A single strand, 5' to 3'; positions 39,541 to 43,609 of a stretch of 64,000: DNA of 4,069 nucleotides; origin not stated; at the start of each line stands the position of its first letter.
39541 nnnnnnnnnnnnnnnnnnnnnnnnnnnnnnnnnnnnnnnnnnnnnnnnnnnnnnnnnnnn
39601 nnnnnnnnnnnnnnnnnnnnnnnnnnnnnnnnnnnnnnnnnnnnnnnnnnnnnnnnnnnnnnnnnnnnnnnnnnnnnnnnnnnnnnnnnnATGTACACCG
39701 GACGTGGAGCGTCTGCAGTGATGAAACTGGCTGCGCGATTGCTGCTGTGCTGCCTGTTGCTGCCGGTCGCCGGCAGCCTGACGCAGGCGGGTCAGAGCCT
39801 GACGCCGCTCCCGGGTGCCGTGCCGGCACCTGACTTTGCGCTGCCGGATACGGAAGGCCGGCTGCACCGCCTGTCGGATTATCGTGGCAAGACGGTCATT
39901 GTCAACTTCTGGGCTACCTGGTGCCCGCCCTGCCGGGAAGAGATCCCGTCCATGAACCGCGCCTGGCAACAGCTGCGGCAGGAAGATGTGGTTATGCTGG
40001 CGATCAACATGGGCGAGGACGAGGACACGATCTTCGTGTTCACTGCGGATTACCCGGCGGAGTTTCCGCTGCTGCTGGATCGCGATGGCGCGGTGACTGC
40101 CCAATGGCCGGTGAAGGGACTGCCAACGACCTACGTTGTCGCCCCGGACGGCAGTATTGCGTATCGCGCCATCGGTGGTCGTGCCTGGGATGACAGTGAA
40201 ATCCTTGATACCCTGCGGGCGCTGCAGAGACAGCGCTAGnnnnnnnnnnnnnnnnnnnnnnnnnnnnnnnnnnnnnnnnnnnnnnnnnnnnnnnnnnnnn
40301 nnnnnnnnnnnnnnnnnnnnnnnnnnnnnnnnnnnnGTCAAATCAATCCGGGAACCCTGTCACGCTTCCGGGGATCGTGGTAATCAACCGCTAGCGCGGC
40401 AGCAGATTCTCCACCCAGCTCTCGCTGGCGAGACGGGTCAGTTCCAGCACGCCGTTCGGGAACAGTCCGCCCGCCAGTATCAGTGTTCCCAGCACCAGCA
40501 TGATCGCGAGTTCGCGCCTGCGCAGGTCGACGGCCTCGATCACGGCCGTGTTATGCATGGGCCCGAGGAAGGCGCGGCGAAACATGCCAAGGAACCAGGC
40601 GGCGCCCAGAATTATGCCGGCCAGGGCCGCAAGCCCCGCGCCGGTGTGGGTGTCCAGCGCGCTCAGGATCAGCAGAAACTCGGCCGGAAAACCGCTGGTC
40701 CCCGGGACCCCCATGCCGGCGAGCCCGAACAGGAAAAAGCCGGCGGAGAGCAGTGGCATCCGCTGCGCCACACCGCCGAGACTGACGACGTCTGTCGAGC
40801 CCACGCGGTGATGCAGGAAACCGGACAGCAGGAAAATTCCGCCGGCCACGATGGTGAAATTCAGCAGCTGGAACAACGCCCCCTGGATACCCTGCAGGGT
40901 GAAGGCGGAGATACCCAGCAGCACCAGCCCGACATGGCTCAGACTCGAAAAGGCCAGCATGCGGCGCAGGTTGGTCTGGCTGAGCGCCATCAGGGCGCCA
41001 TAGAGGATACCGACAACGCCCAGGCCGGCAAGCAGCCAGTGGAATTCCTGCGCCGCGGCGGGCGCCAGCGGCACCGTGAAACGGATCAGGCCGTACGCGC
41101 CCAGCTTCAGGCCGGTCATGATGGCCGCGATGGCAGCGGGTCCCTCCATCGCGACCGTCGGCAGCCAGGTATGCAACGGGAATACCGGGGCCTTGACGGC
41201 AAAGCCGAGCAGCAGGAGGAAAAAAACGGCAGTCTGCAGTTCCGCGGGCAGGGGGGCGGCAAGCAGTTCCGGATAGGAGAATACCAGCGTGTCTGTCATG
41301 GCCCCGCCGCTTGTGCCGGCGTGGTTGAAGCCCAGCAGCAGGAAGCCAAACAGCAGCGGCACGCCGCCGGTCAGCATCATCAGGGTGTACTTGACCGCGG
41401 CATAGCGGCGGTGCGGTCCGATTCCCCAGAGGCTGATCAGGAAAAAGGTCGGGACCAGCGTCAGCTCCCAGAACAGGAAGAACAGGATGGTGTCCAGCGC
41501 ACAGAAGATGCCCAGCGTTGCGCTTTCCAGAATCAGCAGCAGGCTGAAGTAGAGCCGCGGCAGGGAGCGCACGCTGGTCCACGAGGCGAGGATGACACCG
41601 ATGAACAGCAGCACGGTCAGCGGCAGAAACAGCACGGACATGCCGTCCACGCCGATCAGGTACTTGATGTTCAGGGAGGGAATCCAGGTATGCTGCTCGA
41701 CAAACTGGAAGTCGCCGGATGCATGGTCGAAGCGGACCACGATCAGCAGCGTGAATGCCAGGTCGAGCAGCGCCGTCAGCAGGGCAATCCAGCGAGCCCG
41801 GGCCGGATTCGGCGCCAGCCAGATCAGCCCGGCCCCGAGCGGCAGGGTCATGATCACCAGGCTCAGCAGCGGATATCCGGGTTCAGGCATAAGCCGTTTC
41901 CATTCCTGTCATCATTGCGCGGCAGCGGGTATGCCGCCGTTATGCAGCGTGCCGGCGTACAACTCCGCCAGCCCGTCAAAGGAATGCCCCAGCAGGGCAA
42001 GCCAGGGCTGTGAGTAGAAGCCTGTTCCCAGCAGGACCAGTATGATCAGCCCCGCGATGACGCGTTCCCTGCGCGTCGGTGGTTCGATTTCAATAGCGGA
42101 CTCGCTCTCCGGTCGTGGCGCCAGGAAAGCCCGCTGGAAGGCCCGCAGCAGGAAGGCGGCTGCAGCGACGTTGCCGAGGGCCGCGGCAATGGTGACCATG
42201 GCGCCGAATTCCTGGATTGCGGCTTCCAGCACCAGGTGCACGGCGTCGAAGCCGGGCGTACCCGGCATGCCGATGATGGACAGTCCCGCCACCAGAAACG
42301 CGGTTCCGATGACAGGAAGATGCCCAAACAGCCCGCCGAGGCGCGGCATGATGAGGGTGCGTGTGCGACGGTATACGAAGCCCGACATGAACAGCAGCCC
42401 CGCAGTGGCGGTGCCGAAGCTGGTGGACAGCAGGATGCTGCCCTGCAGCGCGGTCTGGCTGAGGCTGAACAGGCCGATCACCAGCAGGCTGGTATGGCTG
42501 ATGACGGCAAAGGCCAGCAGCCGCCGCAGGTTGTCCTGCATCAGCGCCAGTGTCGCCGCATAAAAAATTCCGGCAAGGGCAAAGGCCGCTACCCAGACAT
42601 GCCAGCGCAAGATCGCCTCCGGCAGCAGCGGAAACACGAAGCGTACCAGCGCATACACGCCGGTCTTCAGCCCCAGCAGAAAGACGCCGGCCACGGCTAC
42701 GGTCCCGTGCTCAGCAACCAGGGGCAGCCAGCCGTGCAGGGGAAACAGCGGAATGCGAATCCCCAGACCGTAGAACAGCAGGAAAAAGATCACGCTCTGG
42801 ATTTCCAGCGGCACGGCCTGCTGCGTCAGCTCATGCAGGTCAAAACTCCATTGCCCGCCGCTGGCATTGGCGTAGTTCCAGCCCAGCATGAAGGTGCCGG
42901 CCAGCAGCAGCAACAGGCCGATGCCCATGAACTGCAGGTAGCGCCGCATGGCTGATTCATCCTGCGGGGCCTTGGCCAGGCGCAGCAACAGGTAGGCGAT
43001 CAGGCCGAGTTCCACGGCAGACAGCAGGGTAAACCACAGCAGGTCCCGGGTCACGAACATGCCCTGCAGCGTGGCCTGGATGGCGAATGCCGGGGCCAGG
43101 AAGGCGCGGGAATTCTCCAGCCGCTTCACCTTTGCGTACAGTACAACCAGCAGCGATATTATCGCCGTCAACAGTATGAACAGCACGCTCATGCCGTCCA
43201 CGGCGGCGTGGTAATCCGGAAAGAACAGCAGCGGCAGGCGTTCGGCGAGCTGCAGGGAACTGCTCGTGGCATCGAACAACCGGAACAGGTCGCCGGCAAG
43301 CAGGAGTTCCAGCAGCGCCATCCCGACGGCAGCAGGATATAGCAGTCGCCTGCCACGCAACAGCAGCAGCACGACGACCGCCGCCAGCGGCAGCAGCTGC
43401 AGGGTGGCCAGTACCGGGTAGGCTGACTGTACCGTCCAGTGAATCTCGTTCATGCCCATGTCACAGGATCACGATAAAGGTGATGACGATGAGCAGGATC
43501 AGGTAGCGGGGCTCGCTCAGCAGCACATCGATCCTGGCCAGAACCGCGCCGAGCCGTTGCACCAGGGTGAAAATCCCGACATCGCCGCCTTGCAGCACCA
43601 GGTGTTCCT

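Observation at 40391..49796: DabA/DabB embedded in a five-gene operon with three additional antiporter-like subunits: an expanded DAB-type inorganic-carbon pump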

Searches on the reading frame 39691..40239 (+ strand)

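Call 49: search_protein_families(library=pfam, proteins=[window:39691-40239:+])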
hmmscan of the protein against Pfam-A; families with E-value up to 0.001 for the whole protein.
window:39691-40239:+ (182 aa): 6 families
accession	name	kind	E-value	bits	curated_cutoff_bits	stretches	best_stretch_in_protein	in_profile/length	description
PF00578.27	AhpC-TSA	-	5.8e-30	104.2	26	1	45-158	4-123/124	AhpC/TSA family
PF08534.16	Redoxin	-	1.1e-23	84.1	26.6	1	45-170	5-143/148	Redoxin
PF13905.12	Thioredoxin_8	-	2.8e-10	40.8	27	1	66-156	1-94/94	Thioredoxin-like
PF00085.26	Thioredoxin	-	2.8e-10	40.6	23.5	1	67-113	19-64/103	Thioredoxin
PF13098.12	Thioredoxin_2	-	9.9e-05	23.1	27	1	66-161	5-92/104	Thioredoxin-like domain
PF02630.20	SCO1-SenC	-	0.00045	20.6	22.8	1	47-113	2-71/134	SCO1/SenC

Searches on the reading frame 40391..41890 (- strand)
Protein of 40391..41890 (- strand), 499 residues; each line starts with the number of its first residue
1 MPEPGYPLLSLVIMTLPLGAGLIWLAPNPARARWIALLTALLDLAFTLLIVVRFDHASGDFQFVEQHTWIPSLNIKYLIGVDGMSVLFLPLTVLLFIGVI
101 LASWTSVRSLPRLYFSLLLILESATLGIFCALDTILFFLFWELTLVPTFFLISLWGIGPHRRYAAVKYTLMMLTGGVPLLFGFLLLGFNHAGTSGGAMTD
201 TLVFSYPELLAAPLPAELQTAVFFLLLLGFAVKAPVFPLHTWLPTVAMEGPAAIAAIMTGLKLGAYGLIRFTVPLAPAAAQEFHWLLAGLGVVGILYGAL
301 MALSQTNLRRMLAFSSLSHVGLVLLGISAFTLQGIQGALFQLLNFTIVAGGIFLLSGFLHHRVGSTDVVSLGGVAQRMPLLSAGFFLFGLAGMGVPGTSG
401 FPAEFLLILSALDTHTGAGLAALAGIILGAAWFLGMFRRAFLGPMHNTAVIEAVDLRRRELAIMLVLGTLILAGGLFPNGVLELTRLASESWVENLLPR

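Call 3: search_protein_families(library=pfam, proteins=[window:40391-41890:-])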
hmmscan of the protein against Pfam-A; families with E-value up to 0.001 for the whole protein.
window:40391-41890:- (499 aa): 1 family
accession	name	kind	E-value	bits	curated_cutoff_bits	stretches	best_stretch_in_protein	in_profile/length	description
PF00361.26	Proton_antipo_M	-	3.8e-62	210.6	21.5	1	131-423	1-288/294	NADH:quinone oxidoreductase/Mrp antiporter, TM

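Call 4: search_protein_families(library=ncbifam, proteins=[window:40391-41890:-])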
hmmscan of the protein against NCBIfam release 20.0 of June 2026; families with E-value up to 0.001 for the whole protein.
window:40391-41890:- (499 aa): 73 families (the best 25 are shown)
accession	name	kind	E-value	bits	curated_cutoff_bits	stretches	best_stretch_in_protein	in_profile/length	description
TIGR01972.1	NDH_I_M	subfamily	4.5e-134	447.8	263.8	1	10-493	2-483/486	NADH-quinone oxidoreductase subunit M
NF004501.0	PRK05846.1-5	subfamily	3.3e-111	372.5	598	1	6-490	4-481/492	NADH-quinone oxidoreductase subunit M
NF004500.0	PRK05846.1-4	equivalog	4.8e-110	368.7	550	1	7-493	5-503/525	NADH-quinone oxidoreductase subunit M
NF004499.0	PRK05846.1-3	equivalog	4.9e-108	362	585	1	8-495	6-487/502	NADH-quinone oxidoreductase subunit M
NF004505.0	PRK05846.2-5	equivalog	1.4e-96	324.3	700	1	8-493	4-482/508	NADH-quinone oxidoreductase subunit M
NF009212.0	PRK12561.1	subfamily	3.3e-94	316.5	645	1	5-484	5-487/531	NAD(P)H-quinone oxidoreductase subunit 4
NF004506.0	PRK05846.2-6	equivalog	1.9e-87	294.6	789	1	32-491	37-488/493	NADH-quinone oxidoreductase subunit M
NF004498.0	PRK05846.1-1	equivalog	1.4e-85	288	614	1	13-488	6-492/509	NADH-quinone oxidoreductase subunit M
NF005060.0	PRK06473.1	equivalog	1.7e-79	267.8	747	1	8-485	1-474/500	NADH-quinone oxidoreductase subunit M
NF002713.0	PRK02546.1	subfamily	1.8e-79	267.6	827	1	6-485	8-491/533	NAD(P)H-quinone oxidoreductase subunit 4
NF005611.0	PRK07363.1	equivalog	1.6e-75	254.6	764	1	9-493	2-482/501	NADH-quinone oxidoreductase subunit M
NF004504.0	PRK05846.2-3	equivalog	1.5e-72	245.3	785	1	32-485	41-486/499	NADH-quinone oxidoreductase subunit M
NF004502.0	PRK05846.2-1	equivalog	7.8e-72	242.6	791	1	59-479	72-484/500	NADH-quinone oxidoreductase subunit M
NF004503.0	PRK05846.2-2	subfamily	1.7e-48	166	720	1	35-483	28-480/490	NADH-quinone oxidoreductase subunit M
NF009306.0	PRK12663.1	equivalog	5.1e-45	154.2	542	1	12-493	10-482/498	Na+/H+ antiporter subunit D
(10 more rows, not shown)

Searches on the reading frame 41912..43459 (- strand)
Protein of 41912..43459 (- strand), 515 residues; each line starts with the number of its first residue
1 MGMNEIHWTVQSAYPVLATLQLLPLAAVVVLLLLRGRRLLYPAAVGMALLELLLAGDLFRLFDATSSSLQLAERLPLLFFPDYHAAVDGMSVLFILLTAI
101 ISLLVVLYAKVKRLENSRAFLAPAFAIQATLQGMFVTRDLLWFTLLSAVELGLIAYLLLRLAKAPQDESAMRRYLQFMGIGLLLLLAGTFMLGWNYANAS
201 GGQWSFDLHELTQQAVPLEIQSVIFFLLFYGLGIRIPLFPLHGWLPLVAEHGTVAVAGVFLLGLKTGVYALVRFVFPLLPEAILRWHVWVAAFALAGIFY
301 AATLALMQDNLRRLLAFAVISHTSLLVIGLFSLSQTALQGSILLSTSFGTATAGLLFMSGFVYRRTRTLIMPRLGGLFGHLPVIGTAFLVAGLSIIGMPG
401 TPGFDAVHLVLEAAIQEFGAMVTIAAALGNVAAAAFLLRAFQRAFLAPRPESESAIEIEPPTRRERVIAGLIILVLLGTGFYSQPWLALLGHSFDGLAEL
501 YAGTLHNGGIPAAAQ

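Call 3: search_protein_families(library=pfam, proteins=[window:41912-43459:-])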
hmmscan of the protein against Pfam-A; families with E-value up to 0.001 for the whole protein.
window:41912-43459:- (515 aa): 1 family
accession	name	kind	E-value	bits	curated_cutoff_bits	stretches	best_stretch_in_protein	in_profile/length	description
PF00361.26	Proton_antipo_M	-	1.8e-34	119.7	21.5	1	148-419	10-280/294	NADH:quinone oxidoreductase/Mrp antiporter, TM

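Call 4: search_protein_families(library=ncbifam, proteins=[window:41912-43459:-])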
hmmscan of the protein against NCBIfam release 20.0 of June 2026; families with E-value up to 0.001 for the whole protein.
window:41912-43459:- (515 aa): 61 families (the best 25 are shown)
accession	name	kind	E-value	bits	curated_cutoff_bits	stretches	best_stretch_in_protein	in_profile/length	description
TIGR01972.1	NDH_I_M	subfamily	5.2e-84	282.6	263.8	1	17-495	1-480/486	NADH-quinone oxidoreductase subunit M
NF004500.0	PRK05846.1-4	equivalog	4.8e-64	216.9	550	1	14-490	4-495/525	NADH-quinone oxidoreductase subunit M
NF004505.0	PRK05846.2-5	equivalog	2.1e-59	201.7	700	1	17-498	5-482/508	NADH-quinone oxidoreductase subunit M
NF009212.0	PRK12561.1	subfamily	7e-55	186.7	645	1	11-485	3-483/531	NAD(P)H-quinone oxidoreductase subunit 4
NF004499.0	PRK05846.1-3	equivalog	2.3e-52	178.4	585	1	14-505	4-492/502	NADH-quinone oxidoreductase subunit M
NF004498.0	PRK05846.1-1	equivalog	9.1e-51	173.2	614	1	82-497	78-496/509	NADH-quinone oxidoreductase subunit M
NF004501.0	PRK05846.1-5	subfamily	1.7e-50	172.2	598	1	13-499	3-485/492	NADH-quinone oxidoreductase subunit M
NF002713.0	PRK02546.1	subfamily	4.4e-46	157.4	827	1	11-484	5-485/533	NAD(P)H-quinone oxidoreductase subunit 4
NF005060.0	PRK06473.1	equivalog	1e-40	139.9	747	1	20-476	5-460/500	NADH-quinone oxidoreductase subunit M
NF004506.0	PRK05846.2-6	equivalog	1.6e-40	139.9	789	1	48-451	45-444/493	NADH-quinone oxidoreductase subunit M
NF004504.0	PRK05846.2-3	equivalog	2.7e-38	132.3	785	1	10-447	5-444/499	NADH-quinone oxidoreductase subunit M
NF005611.0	PRK07363.1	equivalog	1.4e-36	126.1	764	1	17-438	2-425/501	NADH-quinone oxidoreductase subunit M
NF004502.0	PRK05846.2-1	equivalog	4.9e-35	121.3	791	1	79-444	82-448/500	NADH-quinone oxidoreductase subunit M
NF005140.0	PRK06589.1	equivalog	1.3e-29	103.4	470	1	87-461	81-457/489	putative monovalent cation/H+ antiporter subunit D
NF006240.0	PRK08376.1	subfamily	6e-29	101.3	662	1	86-481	87-488/521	putative monovalent cation/H+ antiporter subunit D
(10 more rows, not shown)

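Call 34: search_solved_structures(query=window:41912-43459:-, max_evalue=1e-10)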
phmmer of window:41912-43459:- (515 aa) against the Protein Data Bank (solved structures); distinct sequences matched with E-value up to 1e-10: 34.
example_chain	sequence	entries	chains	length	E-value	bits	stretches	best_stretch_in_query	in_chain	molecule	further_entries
3rko_M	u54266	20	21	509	1.1e-41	146.7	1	79-493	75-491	NADH-QUINONE OXIDOREDUCTASE SUBUNIT M | NADH dehydrogenase I subunit M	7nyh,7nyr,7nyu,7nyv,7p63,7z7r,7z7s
7p61_M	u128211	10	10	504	1.2e-41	146.5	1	79-493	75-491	NADH dehydrogenase I subunit M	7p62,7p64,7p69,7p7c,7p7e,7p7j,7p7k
9grx_D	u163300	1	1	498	2.1e-41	145.7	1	14-490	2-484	NAD(P)H-quinone oxidoreductase chain 4, chloroplastic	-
7eu3_D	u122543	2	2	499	5.9e-38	134.4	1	13-489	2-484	NAD(P)H-quinone oxidoreductase chain 4, chloroplastic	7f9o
7wff_D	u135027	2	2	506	3.4e-37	131.9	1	13-495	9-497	NAD(P)H-quinone oxidoreductase chain 4, chloroplastic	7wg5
6hum_D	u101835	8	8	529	5e-36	128.1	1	12-484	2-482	NAD(P)H-quinone oxidoreductase chain 4 1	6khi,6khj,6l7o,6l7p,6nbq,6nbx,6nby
8e9g_M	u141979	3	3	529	5.4e-34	121.3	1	12-491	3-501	NADH-quinone oxidoreductase, M subunit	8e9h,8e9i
7aqw_M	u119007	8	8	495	1.8e-33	119.6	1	16-445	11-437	NADH-ubiquinone oxidoreductase chain 4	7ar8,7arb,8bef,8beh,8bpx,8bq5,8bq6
7aqq_M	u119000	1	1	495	6.1e-33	117.9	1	16-445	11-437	NADH-ubiquinone oxidoreductase chain 4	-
7ar7_M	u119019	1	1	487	7.3e-33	117.6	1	17-445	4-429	NADH-ubiquinone oxidoreductase chain 4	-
7a23_M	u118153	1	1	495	1.1e-32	117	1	16-445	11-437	Nad4m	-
8qby_M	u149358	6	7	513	2.4e-32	115.9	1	17-486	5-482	NADH dehydrogenase subunit M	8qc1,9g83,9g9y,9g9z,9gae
8e73_4M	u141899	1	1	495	1.3e-30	110.2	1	16-444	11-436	Nad4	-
6tjv_D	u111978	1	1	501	3.9e-30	108.6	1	14-444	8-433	NADH dehydrogenase subunit 4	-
4he8_M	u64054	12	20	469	7.2e-27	97.8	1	41-447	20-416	NADH-quinone oxidoreductase subunit 13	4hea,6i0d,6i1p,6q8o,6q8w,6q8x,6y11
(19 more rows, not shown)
